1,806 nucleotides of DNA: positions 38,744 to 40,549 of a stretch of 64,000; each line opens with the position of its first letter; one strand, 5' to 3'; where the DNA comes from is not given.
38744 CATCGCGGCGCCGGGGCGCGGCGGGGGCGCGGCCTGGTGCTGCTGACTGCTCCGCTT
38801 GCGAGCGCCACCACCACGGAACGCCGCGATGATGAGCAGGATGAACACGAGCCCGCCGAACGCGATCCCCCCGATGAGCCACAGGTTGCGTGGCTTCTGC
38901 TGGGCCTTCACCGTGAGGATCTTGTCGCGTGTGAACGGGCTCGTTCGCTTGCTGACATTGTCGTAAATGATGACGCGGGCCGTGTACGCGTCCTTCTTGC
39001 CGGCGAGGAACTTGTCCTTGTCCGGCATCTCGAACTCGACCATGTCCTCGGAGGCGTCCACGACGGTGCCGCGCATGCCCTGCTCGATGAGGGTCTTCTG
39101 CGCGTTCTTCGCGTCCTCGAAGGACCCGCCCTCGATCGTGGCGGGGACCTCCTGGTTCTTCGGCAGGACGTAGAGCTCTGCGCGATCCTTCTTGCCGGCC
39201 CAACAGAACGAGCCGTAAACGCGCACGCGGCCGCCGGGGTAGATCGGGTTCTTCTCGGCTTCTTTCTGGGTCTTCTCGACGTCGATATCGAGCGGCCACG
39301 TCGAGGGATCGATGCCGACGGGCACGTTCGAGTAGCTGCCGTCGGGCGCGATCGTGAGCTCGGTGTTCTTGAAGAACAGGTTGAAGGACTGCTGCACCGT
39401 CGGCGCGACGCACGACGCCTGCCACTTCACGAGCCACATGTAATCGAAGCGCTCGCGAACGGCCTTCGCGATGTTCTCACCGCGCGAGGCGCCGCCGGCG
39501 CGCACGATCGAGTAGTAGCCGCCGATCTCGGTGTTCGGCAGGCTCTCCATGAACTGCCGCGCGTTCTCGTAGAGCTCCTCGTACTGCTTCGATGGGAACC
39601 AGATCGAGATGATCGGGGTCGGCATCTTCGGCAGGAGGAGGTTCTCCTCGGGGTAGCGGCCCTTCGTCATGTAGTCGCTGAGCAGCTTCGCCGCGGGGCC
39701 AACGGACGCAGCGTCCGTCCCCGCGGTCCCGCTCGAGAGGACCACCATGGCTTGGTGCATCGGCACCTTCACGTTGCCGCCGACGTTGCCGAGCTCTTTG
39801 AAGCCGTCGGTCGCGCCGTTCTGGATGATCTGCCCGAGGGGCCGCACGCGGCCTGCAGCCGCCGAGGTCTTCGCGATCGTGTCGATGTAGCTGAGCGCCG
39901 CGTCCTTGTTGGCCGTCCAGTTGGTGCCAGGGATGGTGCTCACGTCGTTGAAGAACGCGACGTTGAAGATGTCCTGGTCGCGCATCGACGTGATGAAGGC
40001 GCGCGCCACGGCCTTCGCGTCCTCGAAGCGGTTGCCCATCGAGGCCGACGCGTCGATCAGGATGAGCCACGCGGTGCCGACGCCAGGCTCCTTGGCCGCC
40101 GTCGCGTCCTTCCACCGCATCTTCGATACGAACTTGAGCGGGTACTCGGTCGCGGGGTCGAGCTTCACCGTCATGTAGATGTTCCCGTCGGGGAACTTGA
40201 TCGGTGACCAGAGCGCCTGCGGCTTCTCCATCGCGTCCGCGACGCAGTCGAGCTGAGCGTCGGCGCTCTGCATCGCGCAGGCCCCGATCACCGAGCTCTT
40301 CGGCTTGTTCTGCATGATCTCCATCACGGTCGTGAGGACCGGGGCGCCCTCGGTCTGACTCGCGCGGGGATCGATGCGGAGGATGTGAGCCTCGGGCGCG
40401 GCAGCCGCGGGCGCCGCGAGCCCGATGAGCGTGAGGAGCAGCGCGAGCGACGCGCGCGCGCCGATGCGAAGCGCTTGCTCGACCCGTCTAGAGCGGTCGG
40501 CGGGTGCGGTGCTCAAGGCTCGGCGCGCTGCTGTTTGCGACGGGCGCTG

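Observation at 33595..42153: Compact phospho-threonine signalling cassette: triple-FHA ABCG transporter, PP2C phosphatase, exo-vWA/endo-FHA membrane protein and zinc-ribbon/PG-repeat/FHA protein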

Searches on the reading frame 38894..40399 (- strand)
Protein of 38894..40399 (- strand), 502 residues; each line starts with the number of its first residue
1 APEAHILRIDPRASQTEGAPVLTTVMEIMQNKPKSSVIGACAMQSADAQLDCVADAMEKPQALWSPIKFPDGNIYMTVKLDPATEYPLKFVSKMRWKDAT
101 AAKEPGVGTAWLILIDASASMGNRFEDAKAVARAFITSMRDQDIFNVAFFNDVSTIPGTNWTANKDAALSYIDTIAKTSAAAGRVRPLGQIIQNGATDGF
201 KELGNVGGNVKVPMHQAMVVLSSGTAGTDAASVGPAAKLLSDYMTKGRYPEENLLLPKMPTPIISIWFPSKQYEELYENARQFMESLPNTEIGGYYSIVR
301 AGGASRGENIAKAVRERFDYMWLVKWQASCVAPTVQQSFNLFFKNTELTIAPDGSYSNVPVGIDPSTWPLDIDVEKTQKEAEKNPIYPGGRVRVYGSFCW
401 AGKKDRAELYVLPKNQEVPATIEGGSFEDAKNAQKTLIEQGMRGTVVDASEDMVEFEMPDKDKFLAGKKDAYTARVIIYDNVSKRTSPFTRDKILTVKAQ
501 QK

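Call 25: search_protein_representatives(protein=window:38894-40399:-)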
Query: 502 residues. Proteins with E-value up to 0.001 (for the whole library): 184; up to 1e-10: 136; up to 1e-30: 69. The best 150 are listed.
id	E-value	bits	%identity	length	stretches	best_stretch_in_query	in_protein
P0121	5.9e-175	599.0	53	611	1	1-502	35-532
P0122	3.2e-158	543.8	50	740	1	1-502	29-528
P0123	6.9e-156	536.2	49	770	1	1-500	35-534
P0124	3.5e-148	510.7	47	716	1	1-501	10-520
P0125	5.5e-147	506.8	49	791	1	1-502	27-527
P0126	2.5e-136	471.6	50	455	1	1-420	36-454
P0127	3.9e-134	464.4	43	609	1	1-499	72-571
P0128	3.5e-133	461.3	46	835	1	1-501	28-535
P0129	6.8e-129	447.1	42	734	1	1-502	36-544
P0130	7.4e-129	447.0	54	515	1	141-496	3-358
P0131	6.0e-121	420.9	41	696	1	1-498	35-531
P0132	1.1e-120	420.1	43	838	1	2-502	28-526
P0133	4.9e-115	401.4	42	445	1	59-499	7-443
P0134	9.5e-113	393.9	44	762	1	51-502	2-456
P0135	8.0e-112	390.8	40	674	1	1-500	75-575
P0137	5.1e-105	368.4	38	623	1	2-501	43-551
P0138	1.0e-96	341.0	36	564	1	1-499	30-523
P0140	6.4e-88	312.0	33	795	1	1-500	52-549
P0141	6.9e-88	311.9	35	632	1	1-488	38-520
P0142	2.7e-87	309.9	37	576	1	2-500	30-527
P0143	2.8e-86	306.6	35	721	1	1-501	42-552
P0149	1.7e-75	271.1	33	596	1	1-502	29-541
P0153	2.2e-68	247.6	34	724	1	3-500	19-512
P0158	4.4e-59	216.9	32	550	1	4-487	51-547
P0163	2.1e-49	185.0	30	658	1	1-488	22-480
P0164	3.5e-49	184.3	31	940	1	18-500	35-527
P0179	1.9e-36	142.3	30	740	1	172-500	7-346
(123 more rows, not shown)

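Call 26: search_protein_families(library=pfam, proteins=[P0140, P0143, P0149, P0153, P0158, P0163, P0164, P0179, P0132, P0128], max_evalue=0.01)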
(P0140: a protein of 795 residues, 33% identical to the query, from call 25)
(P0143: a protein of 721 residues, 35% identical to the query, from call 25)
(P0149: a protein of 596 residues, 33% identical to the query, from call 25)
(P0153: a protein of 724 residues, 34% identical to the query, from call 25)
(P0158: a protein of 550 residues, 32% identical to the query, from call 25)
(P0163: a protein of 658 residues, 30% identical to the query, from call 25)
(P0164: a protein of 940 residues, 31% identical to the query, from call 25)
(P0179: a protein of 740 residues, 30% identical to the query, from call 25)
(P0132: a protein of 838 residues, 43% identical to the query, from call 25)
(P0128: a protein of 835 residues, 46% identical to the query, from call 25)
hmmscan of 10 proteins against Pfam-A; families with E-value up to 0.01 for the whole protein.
P0140 (795 aa): 2 families
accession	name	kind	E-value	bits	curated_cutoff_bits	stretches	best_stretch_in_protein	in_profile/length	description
PF16697.10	Yop-YscD_cpl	-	4.7e-05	24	33.2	1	708-790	8-88/94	Inner membrane component of T3SS, cytoplasmic domain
PF00498.31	FHA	-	0.00033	21.5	20.7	1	721-771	3-53/67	FHA domain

P0143 (721 aa): 2 families
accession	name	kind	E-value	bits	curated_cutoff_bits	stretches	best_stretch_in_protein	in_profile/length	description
PF00498.31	FHA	-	3.2e-09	37.5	20.7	1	641-707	2-67/67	FHA domain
PF16697.10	Yop-YscD_cpl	-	0.00031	21.4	33.2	1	629-708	8-85/94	Inner membrane component of T3SS, cytoplasmic domain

P0149 (596 aa): 0 families

P0153 (724 aa): 3 families
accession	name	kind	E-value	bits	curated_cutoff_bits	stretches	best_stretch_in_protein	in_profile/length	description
PF00498.31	FHA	-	2.6e-06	28.2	20.7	1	647-709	2-63/67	FHA domain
PF16697.10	Yop-YscD_cpl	-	8.2e-05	23.2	33.2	1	643-719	16-90/94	Inner membrane component of T3SS, cytoplasmic domain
PF13519.12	VWA_2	-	0.001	20.1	27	1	128-211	2-85/107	von Willebrand factor type A domain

P0158 (550 aa): 0 families

P0163 (658 aa): 0 families

P0164 (940 aa): 2 families
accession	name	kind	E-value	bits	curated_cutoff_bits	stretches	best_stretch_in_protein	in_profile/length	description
PF00498.31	FHA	-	4.4e-12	46.7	20.7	1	864-930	2-67/67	FHA domain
PF16697.10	Yop-YscD_cpl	-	1.2e-10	41.9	33.2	1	853-939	9-93/94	Inner membrane component of T3SS, cytoplasmic domain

P0179 (740 aa): 2 families
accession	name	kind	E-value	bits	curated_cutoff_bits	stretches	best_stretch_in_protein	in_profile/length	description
PF00498.31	FHA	-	1.4e-11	45.1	20.7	1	665-730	3-67/67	FHA domain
PF16697.10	Yop-YscD_cpl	-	6.2e-08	33.2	33.2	1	653-738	9-92/94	Inner membrane component of T3SS, cytoplasmic domain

P0132 (838 aa): 2 families
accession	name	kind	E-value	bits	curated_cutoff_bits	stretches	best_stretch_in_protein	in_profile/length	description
PF00498.31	FHA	-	1.3e-11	45.2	20.7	1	764-829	3-67/67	FHA domain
PF16697.10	Yop-YscD_cpl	-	2.6e-07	31.3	33.2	1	759-834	16-89/94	Inner membrane component of T3SS, cytoplasmic domain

P0128 (835 aa): 3 families
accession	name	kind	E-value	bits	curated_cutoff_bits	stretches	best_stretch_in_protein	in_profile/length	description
PF00498.31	FHA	-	4.8e-13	49.8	20.7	1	759-826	1-67/67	FHA domain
PF16697.10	Yop-YscD_cpl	-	2e-07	31.6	33.2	1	749-830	9-88/94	Inner membrane component of T3SS, cytoplasmic domain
PF12773.13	DZR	-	0.009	16.6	27.3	0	682-702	25-45/45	Double zinc ribbon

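Call 31: find_related_loci(query=A2, collection=genome_contigs, flank=10000)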
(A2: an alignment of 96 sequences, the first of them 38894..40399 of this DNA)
Query A2 (502 aa) in genome_contigs; peptide patterns used: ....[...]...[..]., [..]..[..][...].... (x = any residue, [..] = any of these).
303 stretches matched a pattern; 254 encode a relative of the query (tblastn E <= 1e-3); the best 80 are kept; 80 distinct loci.
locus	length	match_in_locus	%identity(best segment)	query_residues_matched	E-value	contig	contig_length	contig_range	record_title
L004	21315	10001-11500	67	1-502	0e+0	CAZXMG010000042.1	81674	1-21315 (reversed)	MAG TPA_asm: uncultured Polyangiaceae bacterium isolate SRP287051_co1_88 genome assembly, contig: NODE_644_length_81674_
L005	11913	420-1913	65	2-502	0e+0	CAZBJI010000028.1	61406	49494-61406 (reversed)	MAG TPA_asm: uncultured Polyangiaceae bacterium isolate SRP287453_co1_312 genome assembly, contig: NODE_707_length_61406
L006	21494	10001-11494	64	2-502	0e+0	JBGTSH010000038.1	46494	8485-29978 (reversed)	MAG: Polyangiaceae bacterium isolate WDNA12_bin.27.orig NODE_505_length_46494_cov_0.675480, whole genome shotgun sequenc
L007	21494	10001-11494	65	2-502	0e+0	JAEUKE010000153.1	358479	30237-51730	MAG: Myxococcales bacterium isolate new MAG-87 k141_1875026, whole genome shotgun sequence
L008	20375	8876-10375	60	1-502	0e+0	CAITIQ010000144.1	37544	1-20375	MAG: uncultured delta proteobacterium isolate ErkenSummer_bin-6818 genome assembly, contig: bin-6818:144/673, whole geno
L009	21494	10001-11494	58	1-501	0e+0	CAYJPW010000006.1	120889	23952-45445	MAG TPA_asm: uncultured Polyangiaceae bacterium isolate ERP124720_co1_193 genome assembly, contig: NODE_202_length_12088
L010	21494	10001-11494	57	1-501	0e+0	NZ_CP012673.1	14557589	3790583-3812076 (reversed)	Sorangium cellulosum strain So ce26 chromosome, complete genome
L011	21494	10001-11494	57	1-501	0e+0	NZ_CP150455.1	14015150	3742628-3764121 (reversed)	Sorangium sp. So ce131 chromosome, complete genome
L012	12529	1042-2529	58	1-499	0e+0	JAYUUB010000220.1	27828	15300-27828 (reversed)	MAG: Polyangiaceae bacterium isolate GL122_DN_metabat_25 GL122_DN_metabat_25_219, whole genome shotgun sequence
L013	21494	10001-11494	57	1-501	0e+0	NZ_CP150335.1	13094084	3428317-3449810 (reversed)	Sorangium sp. So ce375 chromosome, complete genome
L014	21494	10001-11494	56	1-501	0e+0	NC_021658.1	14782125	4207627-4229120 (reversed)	Sorangium cellulosum So0157-2, complete sequence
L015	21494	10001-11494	57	1-501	0e+0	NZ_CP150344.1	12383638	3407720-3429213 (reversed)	Sorangium sp. So ce513 chromosome, complete genome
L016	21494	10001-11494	57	1-501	0e+0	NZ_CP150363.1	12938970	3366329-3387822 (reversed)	Sorangium sp. So ce1335 chromosome, complete genome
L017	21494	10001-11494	56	1-501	0e+0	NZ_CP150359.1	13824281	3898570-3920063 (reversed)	Sorangium sp. So ce1099 chromosome, complete genome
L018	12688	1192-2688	57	1-501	0e+0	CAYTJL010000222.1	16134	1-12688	MAG TPA_asm: uncultured Polyangiaceae bacterium isolate SRP189682_co1_9 genome assembly, contig: NODE_7319_length_16134_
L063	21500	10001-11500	52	1-502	2e-172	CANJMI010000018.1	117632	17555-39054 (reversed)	MAG: Polyangiaceae bacterium isolate RH-23may17-336 genome assembly, contig: RH-23may17-C1039, whole genome shotgun sequ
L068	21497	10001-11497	50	1-499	8e-168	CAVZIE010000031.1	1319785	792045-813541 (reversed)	MAG: uncultured delta proteobacterium isolate MFD02416.bin.2.211 genome assembly, contig: contig_6673, whole genome shot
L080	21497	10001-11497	49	2-502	1e-163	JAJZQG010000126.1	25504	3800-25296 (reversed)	MAG: Myxococcales bacterium isolate SKS1.bin3 NODE_3393_length_25504_cov_2.072979, whole genome shotgun sequence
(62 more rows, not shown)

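Call 36: predict_structure(alignment_id=A2)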
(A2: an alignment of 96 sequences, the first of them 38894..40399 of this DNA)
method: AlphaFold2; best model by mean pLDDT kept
length: 502 residues; sequences in the alignment: 96
mean_pLDDT: 88.1   pTM: 0.86
mean pLDDT of the five models: 88.1, 86.1, 85.7, 85.3, 81.6
residues with pLDDT >= 90: 281; 70-90: 191; 50-70: 25; < 50: 5
segments of 3 or more residues with pLDDT < 50: 250-253
pLDDT, mean of each block of 10 residues (from residue 1): 90 69 93 91 92 93 92 91 85 95 88 95 95 97 94 89 94 91 84 90 64 87 88 88 78 63 95 82 94 93 94 95 92 84 90 85 82 92 94 91 90 86 67 84 91 93 87 92 86 89 88
secondary structure, 60 per line:
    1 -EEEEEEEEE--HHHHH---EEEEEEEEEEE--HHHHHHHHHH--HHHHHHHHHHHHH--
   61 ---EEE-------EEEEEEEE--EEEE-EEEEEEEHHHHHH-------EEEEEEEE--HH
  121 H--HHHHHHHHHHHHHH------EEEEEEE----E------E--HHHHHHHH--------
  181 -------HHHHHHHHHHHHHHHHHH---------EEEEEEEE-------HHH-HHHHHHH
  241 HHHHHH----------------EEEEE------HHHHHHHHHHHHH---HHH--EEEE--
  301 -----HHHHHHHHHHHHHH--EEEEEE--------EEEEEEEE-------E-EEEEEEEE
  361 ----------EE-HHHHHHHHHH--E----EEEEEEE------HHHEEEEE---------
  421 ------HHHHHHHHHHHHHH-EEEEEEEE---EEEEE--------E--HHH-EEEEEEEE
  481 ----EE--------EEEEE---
elements in order: E2-10 H13-17 E21-31 H34-43 H46-58 E64-66 E74-81 E84-87 E89-95 H96-101 E109-116 H124-137 E144-150 H165-172 H188-205 E215-222 H234-246 E263-267 H274-286 E295-298 H306-319 E322-327 E336-343 E353-360 H374-383 E391-397 E407-411 H427-440 E442-449 E453-457 E473-480 E495-499

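Call 61: search_protein_families(library=pfam, proteins=[L063:8911-9804:+, L063:9884-11722:+, L063:11520-12311:+, L063:12224-12940:+, L063:12974-13561:+, L063:13565-14704:+, L068:12292-16506:+, L068:16609-19224:-, L080:13288-16527:+, L080:16511-17104:+], max_evalue=0.001)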
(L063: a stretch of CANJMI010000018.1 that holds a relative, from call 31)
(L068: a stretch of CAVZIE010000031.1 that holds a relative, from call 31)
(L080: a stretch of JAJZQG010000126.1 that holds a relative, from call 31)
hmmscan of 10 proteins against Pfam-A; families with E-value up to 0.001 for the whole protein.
L063:8911-9804:+ (298 aa): 2 families
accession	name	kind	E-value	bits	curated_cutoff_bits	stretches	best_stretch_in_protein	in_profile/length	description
PF00669.25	Flagellin_N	-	4e-35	121.3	26.6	1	25-163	1-139/139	Bacterial flagellin N-terminal helical region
PF00700.27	Flagellin_C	-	4.8e-14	52.9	23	1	210-286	1-77/86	Bacterial flagellin C-terminal helical region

L063:9884-11722:+ (613 aa): 0 families

L063:11520-12311:+ (264 aa): 1 family
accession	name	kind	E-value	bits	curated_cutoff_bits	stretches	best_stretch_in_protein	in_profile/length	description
PF00507.24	Oxidored_q4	-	3.2e-31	107.9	23.3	1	126-228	2-99/99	NADH-ubiquinone/plastoquinone oxidoreductase, chain 3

L063:12224-12940:+ (239 aa): 1 family
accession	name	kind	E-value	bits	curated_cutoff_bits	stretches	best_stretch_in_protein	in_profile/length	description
PF01058.29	Oxidored_q6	-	4.2e-26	91.6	27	1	99-207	1-127/128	NADH ubiquinone oxidoreductase, 20 Kd subunit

L063:12974-13561:+ (196 aa): 1 family
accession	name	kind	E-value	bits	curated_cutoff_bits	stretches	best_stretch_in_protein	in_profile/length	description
PF00329.25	Complex1_30kDa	-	8.9e-45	152.7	22.5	1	50-168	2-121/124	Respiratory-chain NADH dehydrogenase, 30 Kd subunit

L063:13565-14704:+ (380 aa): 1 family
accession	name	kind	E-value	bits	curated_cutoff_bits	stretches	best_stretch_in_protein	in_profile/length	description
PF00346.24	Complex1_49kDa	-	6.9e-84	281.6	24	1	128-380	1-271/271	Respiratory-chain NADH dehydrogenase, 49 Kd subunit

L068:12292-16506:+ (1405 aa): 7 families
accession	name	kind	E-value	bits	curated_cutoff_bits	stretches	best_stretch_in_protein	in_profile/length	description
PF00498.31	FHA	-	7.4e-42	142.1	20.7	3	656-721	2-67/67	FHA domain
PF00005.33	ABC_tran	-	2.9e-32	112.6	25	1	774-926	1-137/137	ABC transporter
PF01061.29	ABC2_membrane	-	9.5e-28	97.6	26.9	1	1086-1320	2-208/211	ABC-2 type transporter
PF16697.10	Yop-YscD_cpl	-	1.6e-23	83.2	33.2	3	656-729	20-92/94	Inner membrane component of T3SS, cytoplasmic domain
PF12698.13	ABC2_membrane_3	-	8.2e-14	51.9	31.6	1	1167-1396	163-346/347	ABC-2 family transporter protein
PF13481.12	AAA_25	-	0.00026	21.1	27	0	782-804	30-53/195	AAA domain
PF13304.12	AAA_21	-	0.00037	21.1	27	0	908-958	248-300/304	AAA domain, putative AbiEii toxin, Type IV TA system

L068:16609-19224:- (872 aa): 1 family
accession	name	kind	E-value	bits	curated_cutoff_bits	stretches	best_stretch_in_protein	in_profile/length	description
PF00343.26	Phosphorylase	-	0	1080.9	27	1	157-870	1-713/713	Carbohydrate phosphorylase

L080:13288-16527:+ (1080 aa): 6 families
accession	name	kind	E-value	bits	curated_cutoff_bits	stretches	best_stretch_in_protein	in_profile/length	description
PF00498.31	FHA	-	7.4e-39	132.5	20.7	3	332-397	2-67/67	FHA domain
PF00005.33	ABC_tran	-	8.2e-32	111.1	25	1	452-604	1-137/137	ABC transporter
PF01061.29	ABC2_membrane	-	2.4e-24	86.5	26.9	1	763-995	2-208/211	ABC-2 type transporter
PF16697.10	Yop-YscD_cpl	-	2.1e-22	79.6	33.2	2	325-400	13-87/94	Inner membrane component of T3SS, cytoplasmic domain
PF12698.13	ABC2_membrane_3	-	1.2e-13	51.4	31.6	1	843-995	164-317/347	ABC-2 family transporter protein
PF13304.12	AAA_21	-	0.00074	20.1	27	0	465-483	2-20/304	AAA domain, putative AbiEii toxin, Type IV TA system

L080:16511-17104:+ (198 aa): 3 families
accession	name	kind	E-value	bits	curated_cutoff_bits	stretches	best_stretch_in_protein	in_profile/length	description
PF03061.28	4HBT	-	1.6e-12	48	20.6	1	96-165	2-72/79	Thioesterase superfamily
PF13622.12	4HBT_3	-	6e-06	26.9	24.3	1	97-180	10-81/83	Acyl-CoA thioesterase N-terminal domain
PF14539.12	DUF4442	-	1e-05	26.1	25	1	70-151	20-100/132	Domain of unknown function (DUF4442)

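Call 63: find_homologous_proteins(query=L004:19200-20450:+, max_evalue=0.00001)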
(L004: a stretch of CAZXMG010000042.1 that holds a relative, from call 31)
Query L004:19200-20450:+ (417 aa): 174 proteins with E <= 0.00001 among 8000 candidates; the best 120 are listed.
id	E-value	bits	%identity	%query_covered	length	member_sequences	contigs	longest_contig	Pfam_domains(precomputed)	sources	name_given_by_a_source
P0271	3.5e-239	812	100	85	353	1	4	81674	-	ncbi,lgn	-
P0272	5.8e-149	515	68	77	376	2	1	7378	-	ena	-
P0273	3.0e-148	512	64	88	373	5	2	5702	-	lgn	-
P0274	1.5e-146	507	66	78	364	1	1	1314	-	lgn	-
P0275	5.0e-146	505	61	86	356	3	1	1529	-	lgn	-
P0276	1.2e-140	487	59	85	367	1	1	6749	-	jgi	-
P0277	1.8e-133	464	57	84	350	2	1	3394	-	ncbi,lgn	-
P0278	2.9e-133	463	57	85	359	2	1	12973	-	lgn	-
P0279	4.4e-132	459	59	84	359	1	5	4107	-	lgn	-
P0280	2.1e-130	454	61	77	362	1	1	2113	-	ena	-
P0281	2.7e-129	450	58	85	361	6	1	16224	-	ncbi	-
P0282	1.2e-128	448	57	78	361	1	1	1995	-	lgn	-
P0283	2.2e-128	447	54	86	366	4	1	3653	-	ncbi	-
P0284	4.0e-128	446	56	78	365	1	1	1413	-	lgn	-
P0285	1.5e-127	444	57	79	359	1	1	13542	-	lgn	-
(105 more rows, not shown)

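Call 73: predict_structure(alignment_id=A3)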
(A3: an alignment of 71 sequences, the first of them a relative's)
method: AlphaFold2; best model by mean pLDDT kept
length: 353 residues; sequences in the alignment: 71
mean_pLDDT: 91.3   pTM: 0.85
mean pLDDT of the five models: 91.3, 90.4, 90.3, 90.1, 89.5
residues with pLDDT >= 90: 270; 70-90: 54; 50-70: 26; < 50: 3
segments of 3 or more residues with pLDDT < 50: 1-3
pLDDT, mean of each block of 10 residues (from residue 1): 53 69 62 90 98 97 98 93 94 90 82 87 97 97 95 96 82 79 95 96 96 98 97 95 88 97 97 93 97 98 98 98 98 97 98 98
secondary structure, 60 per line:
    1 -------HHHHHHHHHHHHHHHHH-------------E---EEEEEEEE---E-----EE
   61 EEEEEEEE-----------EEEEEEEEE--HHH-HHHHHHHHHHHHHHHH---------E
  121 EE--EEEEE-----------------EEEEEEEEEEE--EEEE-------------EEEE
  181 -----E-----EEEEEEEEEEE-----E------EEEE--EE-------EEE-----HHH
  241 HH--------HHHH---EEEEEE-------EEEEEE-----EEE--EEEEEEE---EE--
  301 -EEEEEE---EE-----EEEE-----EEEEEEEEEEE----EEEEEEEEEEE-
elements in order: H8-24 E42-49 E59-68 E80-88 H95-110 E120-122 E125-129 E147-157 E160-163 E177-180 E192-202 E215-218 E230-232 H238-242 H251-254 E258-263 E271-276 E282-284 E287-293 E302-307 E318-321 E327-337 E342-352

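Call 75: list_cluster_members(proteins=[P0135, P0137, P0138, P0140, P0141, P0142, P0143, P0153, P0163, P0164])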
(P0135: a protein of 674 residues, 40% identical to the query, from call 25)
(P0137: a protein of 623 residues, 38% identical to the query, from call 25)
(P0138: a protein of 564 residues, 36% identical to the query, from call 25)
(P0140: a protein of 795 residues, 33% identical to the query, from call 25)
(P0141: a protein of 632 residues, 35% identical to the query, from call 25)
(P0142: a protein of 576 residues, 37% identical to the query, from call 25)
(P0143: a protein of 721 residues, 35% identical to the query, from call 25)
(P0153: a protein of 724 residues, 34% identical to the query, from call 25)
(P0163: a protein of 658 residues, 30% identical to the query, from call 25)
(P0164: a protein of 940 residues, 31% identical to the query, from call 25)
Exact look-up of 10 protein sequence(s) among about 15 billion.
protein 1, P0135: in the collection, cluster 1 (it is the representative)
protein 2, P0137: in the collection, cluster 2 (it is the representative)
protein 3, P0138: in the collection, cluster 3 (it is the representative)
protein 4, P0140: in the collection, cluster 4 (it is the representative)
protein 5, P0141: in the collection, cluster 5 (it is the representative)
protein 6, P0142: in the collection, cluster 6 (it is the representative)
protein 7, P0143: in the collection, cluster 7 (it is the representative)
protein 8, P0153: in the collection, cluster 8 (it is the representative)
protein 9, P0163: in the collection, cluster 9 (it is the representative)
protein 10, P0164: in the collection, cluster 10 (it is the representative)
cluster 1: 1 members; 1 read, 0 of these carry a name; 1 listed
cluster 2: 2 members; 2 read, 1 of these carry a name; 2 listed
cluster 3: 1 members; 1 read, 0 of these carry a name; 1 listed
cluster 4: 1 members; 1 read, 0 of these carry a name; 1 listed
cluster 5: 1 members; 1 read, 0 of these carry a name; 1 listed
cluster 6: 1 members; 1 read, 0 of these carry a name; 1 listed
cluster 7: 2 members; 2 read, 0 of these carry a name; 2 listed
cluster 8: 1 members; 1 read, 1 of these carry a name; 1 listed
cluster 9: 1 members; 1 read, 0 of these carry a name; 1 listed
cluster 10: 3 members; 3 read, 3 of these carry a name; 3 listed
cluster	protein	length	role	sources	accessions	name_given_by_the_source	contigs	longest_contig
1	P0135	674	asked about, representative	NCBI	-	-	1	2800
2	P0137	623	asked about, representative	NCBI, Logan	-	-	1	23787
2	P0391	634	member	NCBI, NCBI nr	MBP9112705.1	MAG: hypothetical protein KBF88_07835 [Polyangiaceae bacterium] | hypothetical protein [Polyangiaceae bacterium]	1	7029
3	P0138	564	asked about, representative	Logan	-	-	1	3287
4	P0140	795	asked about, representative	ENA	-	-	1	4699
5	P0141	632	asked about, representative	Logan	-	-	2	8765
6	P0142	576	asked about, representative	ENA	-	-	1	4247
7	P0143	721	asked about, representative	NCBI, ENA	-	-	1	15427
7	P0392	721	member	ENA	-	-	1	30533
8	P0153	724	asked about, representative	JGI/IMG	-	hypothetical protein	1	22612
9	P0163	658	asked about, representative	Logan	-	-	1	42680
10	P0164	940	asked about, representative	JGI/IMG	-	hypothetical protein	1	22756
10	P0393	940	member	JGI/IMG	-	hypothetical protein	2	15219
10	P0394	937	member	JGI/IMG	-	hypothetical protein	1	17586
